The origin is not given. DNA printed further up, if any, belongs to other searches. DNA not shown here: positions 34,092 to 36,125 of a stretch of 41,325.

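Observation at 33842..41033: Convergent membrane-anchored oxygenase / radical-SAM locus with no assignable pathway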

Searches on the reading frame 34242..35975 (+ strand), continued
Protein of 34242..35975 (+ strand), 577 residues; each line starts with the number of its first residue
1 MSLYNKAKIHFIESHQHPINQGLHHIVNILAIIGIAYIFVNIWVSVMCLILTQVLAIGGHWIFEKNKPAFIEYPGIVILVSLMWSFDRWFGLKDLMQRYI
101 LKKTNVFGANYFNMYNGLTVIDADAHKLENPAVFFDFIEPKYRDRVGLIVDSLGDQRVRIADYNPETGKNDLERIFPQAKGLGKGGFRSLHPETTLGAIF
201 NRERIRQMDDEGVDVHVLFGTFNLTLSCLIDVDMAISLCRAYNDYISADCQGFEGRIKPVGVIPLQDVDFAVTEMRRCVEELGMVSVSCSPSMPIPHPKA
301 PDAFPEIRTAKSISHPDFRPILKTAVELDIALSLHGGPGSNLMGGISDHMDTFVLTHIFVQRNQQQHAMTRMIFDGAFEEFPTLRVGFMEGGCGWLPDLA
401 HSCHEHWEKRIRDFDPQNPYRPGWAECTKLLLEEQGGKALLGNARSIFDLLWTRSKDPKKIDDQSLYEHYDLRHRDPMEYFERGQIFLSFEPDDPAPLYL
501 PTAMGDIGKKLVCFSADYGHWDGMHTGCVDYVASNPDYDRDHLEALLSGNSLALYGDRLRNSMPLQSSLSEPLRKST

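Call 79: fold_search(model_id=the predicted structure, library=pdb)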
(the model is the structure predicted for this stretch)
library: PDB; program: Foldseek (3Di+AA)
matches with E <= 10: 798; with E <= 0.001: 120
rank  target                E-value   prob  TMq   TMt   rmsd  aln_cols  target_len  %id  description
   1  8uyr_B                3.1e-14  1.00  0.49  0.65   9.1       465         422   18  Manganese-substituted DitZ from Rhodococcus Rhodochrous (released 2024-11-27)
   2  8uyr_A                4.3e-14  1.00  0.50  0.66   7.3       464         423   18  Manganese-substituted DitZ from Rhodococcus Rhodochrous (released 2024-11-27)
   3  6omp_A                9.7e-14  1.00  0.45  0.70   7.8       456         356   19  Crystal structure of apo PtmU3 (released 2019-07-24)
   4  4eri_A                1.3e-13  1.00  0.45  0.74   6.6       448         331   20  Evidence for a Dual Role of an Active Site Histidine in alpha-Amino-beta-Carboxymuconate-epsilon-Semialdehyde Decarbox (released 2012-08-22)
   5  4ifr_A                1.4e-13  1.00  0.45  0.75   5.8       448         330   20  2.40 Angstroms X-ray crystal structure of R239A 2-amino-3-carboxymuconate-6-semialdehyde decarboxylase from Pseudomona (released 2013-09-18)
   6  2hbv_A                1.5e-13  1.00  0.45  0.74   6.0       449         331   20  Crystal Structure of alpha-Amino-beta-Carboxymuconate-epsilon-Semialdehyde-Decarboxylase (ACMSD) (released 2006-09-19)
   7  8yt2_B                2.1e-13  1.00  0.46  0.76   5.4       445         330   19  Crystal structure of ACMSD mutant W194A (released 2024-10-16)
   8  4era_A                2.2e-13  1.00  0.45  0.74   6.1       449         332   20  Evidence for a Dual Role of an Active Site Histidine in alpha-Amino-beta-Carboxymuconate-epsilon-Semialdehyde Decarbox (released 2012-08-22)
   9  4epk_A                2.2e-13  1.00  0.44  0.73   6.6       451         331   21  Evidence for a Dual Role of an Active Site Histidine in alpha-Amino-beta-Carboxymuconate-epsilon-Semialdehyde Decarbox (released 2012-08-22)
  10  4ifk_A                2.7e-13  1.00  0.45  0.74   6.5       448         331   20  Arginines 51 and 239* from a Neighboring Subunit are Essential for Catalysis in a Zinc-dependent Decarboxylase (released 2013-09-18)
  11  7pwy_A                2.9e-13  1.00  0.45  0.73   7.4       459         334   18  Structure of human dimeric ACMSD in complex with the inhibitor TES-1025 (released 2022-04-20)
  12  2wm1                  3.2e-13  1.00  0.46  0.76   6.2       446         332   20  The crystal structure of human alpha-amino-beta-carboxymuconate- epsilon-semialdehyde decarboxylase in complex with 1,3- (released 2009-11-03)
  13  8yt2_A                3.7e-13  1.00  0.44  0.74   7.0       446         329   20  Crystal structure of ACMSD mutant W194A (released 2024-10-16)
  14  8sm7_A                6.1e-13  1.00  0.47  0.76   6.8       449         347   19  Air-oxidized G. y4 TruffO expressed from M9 minimal medium supplemented with Fe (released 2024-03-13)
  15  4dzi_C                7.2e-13  1.00  0.48  0.69  10.4       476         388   16  Crystal structure of amidohydrolase map2389c (target EFI-500390) from Mycobacterium avium subsp. paratuberculosis K-10 (released 2012-03-21)
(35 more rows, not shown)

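Call 85: list_cluster_members(proteins=[P0209, P0221, P0036])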
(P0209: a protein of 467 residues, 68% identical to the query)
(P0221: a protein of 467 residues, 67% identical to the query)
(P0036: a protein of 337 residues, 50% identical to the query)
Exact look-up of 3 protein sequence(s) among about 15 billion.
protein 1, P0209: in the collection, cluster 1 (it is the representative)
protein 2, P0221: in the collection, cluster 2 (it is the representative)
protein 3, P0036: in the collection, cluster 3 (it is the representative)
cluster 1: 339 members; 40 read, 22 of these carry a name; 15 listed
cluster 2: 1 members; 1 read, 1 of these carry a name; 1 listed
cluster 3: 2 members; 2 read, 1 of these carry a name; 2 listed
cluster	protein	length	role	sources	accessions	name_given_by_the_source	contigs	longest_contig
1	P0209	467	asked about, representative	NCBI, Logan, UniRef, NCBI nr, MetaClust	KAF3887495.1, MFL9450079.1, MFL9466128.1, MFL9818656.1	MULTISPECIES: amidohydrolase family protein [Nostocales] | Amidohydrolase n=3 Tax=Nostocales TaxID=1161 RepID=A0A0C1NF58_9CYAN | amidohydrolase family protein [Tolypothrix bouteillei]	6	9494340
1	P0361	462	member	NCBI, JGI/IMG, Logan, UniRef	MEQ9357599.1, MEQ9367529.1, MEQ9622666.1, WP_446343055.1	MAG: amidohydrolase family protein [Coleofasciculus chthonoplastes F3-SA18-01] | predicted TIM-barrel fold metal-dependent hydrolase | amidohydrolase family protein n=1 Tax=Coleofasciculus chthonoplastes TaxID=64178 ...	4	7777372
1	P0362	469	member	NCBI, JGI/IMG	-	predicted TIM-barrel fold metal-dependent hydrolase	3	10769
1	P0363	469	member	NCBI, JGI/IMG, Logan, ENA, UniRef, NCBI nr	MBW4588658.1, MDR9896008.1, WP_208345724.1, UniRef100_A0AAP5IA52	amidohydrolase family protein [Aetokthonos hydrillicola Thurmond2011] | predicted TIM-barrel fold metal-dependent hydrolase | Amidohydrolase family protein n=1 Tax=Aetokthonos hydrillicola Thurmond2011 TaxID=2712845 ...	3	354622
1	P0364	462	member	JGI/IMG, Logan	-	predicted TIM-barrel fold metal-dependent hydrolase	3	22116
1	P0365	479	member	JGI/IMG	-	predicted TIM-barrel fold metal-dependent hydrolase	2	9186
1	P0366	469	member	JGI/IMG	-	uncharacterized protein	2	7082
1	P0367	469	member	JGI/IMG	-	predicted TIM-barrel fold metal-dependent hydrolase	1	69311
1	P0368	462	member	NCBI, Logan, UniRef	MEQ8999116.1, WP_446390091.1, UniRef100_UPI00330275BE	MAG: amidohydrolase family protein [Coleofasciculus sp. B1-GNL1-01] | amidohydrolase family protein n=1 Tax=Coleofasciculus sp. B1-GNL1-01 TaxID=3068484 ...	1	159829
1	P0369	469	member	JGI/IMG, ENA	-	predicted TIM-barrel fold metal-dependent hydrolase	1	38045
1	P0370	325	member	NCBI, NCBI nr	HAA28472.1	MAG TPA: amidohydrolase, partial [Cyanobacteria bacterium UBA8553] | amidohydrolase [Cyanobacteria bacterium UBA8553]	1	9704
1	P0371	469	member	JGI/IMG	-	predicted TIM-barrel fold metal-dependent hydrolase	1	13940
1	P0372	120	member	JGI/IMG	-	hypothetical protein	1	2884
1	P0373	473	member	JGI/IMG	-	predicted TIM-barrel fold metal-dependent hydrolase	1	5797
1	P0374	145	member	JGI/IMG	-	hypothetical protein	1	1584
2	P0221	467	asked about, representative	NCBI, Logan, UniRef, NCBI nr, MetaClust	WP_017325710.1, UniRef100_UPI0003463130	amidohydrolase family protein [Synechococcus sp. PCC 7336] | amidohydrolase family protein n=1 Tax=Synechococcus sp. PCC 7336 TaxID=195250 ... | 195250.SYN7336_09460 COG2159 K07045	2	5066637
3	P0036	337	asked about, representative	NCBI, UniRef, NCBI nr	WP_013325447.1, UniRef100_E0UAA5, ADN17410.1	aromatic ring-hydroxylating oxygenase subunit alpha [Gloeothece verrucosa] | Rieske (2Fe-2S) iron-sulfur domain protein n=1 Tax=Gloeothece verrucosa (strain PCC 7822) ... | aromatic ring-hydroxylating dioxygenase subunit alpha [Gloeothece verrucosa]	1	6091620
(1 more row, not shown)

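Call 87: search_protein_families(library=pfam, proteins=[L030:14301-15449:+, L003:3382-6357:+, L028:1942-2388:+, L030:7915-8934:+], max_evalue=0.05)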
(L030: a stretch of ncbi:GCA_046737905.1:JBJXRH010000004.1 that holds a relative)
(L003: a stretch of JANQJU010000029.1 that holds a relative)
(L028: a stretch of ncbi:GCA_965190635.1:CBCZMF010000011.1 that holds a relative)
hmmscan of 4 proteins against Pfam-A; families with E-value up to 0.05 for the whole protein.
L030:14301-15449:+ (382 aa): 1 family
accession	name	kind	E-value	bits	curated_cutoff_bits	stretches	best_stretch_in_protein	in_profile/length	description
PF00583.31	Acetyltransf_1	-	1.8e-05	25.5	20.7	1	222-366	2-113/116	Acetyltransferase (GNAT) family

L003:3382-6357:+ (991 aa): 5 families
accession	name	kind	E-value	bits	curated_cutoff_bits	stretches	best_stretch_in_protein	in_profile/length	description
PF00285.26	Citrate_synt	-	1.1e-64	219.1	27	1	643-969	1-356/357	Citrate synthase, C-terminal domain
PF00501.34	AMP-binding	-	4.6e-52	177.5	29.9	1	12-373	4-384/384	AMP-binding enzyme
PF13193.12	AMP-binding_C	-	1.9e-09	38.8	24.5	1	428-510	1-76/76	AMP-binding enzyme C-terminal domain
PF10074.15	RovC_DNA-bd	-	0.0025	18.8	26.4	1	815-862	37-84/107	T6SS, Transcription factor, DNA binding domain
PF00132.30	Hexapep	-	0.046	13.9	27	0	527-558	1-32/36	Bacterial transferase hexapeptide (six repeats)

L028:1942-2388:+ (148 aa): 0 families

L030:7915-8934:+ (339 aa): 3 families
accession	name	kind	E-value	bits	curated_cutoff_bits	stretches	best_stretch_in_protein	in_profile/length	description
PF13621.12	Cupin_8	-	1.8e-40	139.9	27.4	1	47-288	4-247/252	Cupin-like domain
PF08007.18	JmjC_2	-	8.7e-10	38.7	22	2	163-197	22-57/127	JmjC domain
PF02373.28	JmjC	-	0.028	15.3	24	0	253-284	82-113/114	JmjC domain, hydroxylase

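Call 93: search_protein_representatives(protein=window:34242-35975:+)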
Query: 577 residues. Proteins with E-value up to 0.001 (for the whole library): 3529; up to 1e-10: 860; up to 1e-30: 39. The best 150 are listed.
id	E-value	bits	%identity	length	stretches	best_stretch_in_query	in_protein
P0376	7.4e-144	496.8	49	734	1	119-565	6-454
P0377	1.4e-142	492.6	50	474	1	119-566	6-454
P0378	1.2e-123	430.0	46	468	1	114-565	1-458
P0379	1.4e-99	350.6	70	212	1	114-323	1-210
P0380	4.3e-88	312.6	55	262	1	196-435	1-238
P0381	7.2e-87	308.6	67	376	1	375-568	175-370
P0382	6.0e-71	256.0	35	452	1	114-563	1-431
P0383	5.3e-69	249.6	49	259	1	328-563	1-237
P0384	5.6e-54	200.0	34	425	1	115-562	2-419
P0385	2.9e-52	194.3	54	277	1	119-281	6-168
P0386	1.4e-50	188.8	45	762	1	275-526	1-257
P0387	1.4e-50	188.7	40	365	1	285-526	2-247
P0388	2.1e-50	188.2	51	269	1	275-456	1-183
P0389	4.6e-50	187.0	48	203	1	373-563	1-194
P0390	2.8e-49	184.5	51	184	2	139-263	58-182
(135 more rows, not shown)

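Call 94: search_protein_families(library=pfam, proteins=[P0376, P0377, P0378, P0382, P0386, P0384], max_evalue=0.001)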
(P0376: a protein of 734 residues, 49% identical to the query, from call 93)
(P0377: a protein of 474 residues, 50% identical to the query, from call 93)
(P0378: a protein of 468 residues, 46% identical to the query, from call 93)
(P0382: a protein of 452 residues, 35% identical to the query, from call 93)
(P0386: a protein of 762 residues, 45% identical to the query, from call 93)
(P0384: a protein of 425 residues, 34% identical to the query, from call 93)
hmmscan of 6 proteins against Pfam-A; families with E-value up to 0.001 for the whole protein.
P0376 (734 aa): 1 family
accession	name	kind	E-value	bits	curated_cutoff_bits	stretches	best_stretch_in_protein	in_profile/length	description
PF04909.20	Amidohydro_2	-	1.2e-16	61.7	26.4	1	108-294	44-203/289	Amidohydrolase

P0377 (474 aa): 1 family
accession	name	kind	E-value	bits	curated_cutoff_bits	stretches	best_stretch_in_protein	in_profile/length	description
PF04909.20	Amidohydro_2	-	2.4e-16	60.8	26.4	1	123-294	59-203/289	Amidohydrolase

P0378 (468 aa): 1 family
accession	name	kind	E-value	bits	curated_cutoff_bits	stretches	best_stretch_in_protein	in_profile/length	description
PF04909.20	Amidohydro_2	-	3e-19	70.3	26.4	1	111-293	47-202/289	Amidohydrolase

P0382 (452 aa): 1 family
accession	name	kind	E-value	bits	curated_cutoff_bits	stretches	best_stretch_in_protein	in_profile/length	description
PF04909.20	Amidohydro_2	-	9.8e-13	48.9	26.4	1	80-424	20-288/289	Amidohydrolase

P0386 (762 aa): 1 family
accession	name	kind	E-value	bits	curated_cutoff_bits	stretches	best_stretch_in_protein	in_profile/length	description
PF01575.25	MaoC_dehydratas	-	3.2e-05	24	27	1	496-538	37-79/123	MaoC like domain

P0384 (425 aa): 1 family
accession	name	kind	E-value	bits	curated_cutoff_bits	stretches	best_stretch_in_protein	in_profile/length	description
PF04909.20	Amidohydro_2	-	7.3e-11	42.8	26.4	1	101-245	49-174/289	Amidohydrolase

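Call 97: find_encoding_contigs(protein=P0221, flank=10000, max_places=1)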
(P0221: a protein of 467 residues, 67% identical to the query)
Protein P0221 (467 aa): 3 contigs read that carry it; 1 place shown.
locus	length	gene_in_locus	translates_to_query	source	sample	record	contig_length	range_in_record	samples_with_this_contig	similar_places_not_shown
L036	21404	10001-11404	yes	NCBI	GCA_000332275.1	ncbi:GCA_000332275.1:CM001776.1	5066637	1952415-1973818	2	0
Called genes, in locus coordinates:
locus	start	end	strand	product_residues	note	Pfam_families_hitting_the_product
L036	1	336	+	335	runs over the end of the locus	PF13379:NMT1_2, PF09084:NMT1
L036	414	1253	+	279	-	PF00528:BPD_transp_1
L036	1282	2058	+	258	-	PF00005:ABC_tran, PF13304:AAA_21 (faint)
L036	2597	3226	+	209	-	PF22769:DCD, PF00692:dUTPase (weak)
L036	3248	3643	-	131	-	PF00636:Ribonuclease_3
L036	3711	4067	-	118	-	PF01740:STAS, PF13466:STAS_2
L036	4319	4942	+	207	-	PF10646:Germane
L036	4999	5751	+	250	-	PF02441:Flavoprotein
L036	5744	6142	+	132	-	-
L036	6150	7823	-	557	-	PF03321:GH3, PF23571:GH3_M, PF23572:GH3_C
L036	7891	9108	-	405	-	PF00291:PALP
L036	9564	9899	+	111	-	PF06127:Mpo1-like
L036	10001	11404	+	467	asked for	PF04909:Amidohydro_2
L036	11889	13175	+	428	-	PF00155:Aminotran_1_2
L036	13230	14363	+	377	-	PF00583:Acetyltransf_1 (faint)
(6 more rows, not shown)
